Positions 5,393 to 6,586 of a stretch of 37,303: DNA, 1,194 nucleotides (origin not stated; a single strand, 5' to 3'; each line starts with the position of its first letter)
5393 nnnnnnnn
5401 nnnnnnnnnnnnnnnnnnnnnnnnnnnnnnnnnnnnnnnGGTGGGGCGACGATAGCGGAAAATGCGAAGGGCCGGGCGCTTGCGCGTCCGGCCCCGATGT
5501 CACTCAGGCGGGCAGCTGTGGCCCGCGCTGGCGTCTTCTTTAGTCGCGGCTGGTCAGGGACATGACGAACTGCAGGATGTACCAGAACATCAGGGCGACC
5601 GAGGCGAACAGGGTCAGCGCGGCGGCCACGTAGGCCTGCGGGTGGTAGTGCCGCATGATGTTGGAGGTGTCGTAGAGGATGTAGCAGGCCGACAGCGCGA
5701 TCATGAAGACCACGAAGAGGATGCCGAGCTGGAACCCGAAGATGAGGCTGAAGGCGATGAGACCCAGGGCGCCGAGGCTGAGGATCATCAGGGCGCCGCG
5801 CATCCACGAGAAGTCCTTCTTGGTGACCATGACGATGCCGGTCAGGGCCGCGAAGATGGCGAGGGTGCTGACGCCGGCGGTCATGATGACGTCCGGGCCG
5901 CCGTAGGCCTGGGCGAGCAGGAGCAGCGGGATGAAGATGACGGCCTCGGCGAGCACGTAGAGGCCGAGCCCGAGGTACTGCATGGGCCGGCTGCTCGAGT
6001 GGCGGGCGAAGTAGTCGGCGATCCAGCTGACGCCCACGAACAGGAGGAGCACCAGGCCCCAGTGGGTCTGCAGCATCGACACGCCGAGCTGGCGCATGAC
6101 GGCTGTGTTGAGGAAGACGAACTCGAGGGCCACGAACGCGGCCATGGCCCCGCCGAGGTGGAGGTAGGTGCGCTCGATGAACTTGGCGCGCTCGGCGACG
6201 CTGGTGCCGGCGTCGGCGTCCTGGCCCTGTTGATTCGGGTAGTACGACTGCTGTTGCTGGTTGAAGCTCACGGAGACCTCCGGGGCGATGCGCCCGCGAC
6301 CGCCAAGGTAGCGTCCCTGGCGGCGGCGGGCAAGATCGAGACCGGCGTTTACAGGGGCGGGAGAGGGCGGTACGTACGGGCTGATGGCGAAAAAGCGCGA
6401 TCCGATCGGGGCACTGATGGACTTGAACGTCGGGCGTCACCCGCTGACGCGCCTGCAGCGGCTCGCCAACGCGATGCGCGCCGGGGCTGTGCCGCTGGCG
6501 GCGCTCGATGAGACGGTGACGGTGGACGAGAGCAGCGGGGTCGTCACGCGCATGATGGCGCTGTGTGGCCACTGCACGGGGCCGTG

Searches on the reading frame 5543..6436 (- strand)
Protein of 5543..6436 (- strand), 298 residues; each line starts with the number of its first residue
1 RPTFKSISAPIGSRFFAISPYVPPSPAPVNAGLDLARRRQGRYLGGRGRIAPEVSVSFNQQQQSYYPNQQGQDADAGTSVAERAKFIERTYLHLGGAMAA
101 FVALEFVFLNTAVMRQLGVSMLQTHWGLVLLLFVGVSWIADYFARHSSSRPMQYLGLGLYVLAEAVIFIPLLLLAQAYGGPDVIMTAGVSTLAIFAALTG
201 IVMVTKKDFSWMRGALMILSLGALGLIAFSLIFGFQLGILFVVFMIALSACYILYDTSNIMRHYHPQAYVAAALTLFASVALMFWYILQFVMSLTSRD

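Call 55: search_protein_families(library=pfam, proteins=[window:5543-6436:-], max_evalue=0.01)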
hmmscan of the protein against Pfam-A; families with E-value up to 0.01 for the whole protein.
window:5543-6436:- (298 aa): 1 family
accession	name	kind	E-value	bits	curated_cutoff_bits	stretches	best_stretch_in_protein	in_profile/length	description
PF01027.25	Bax1-I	-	2.6e-29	102.9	34.1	1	85-290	2-206/207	Inhibitor of apoptosis-promoting Bax1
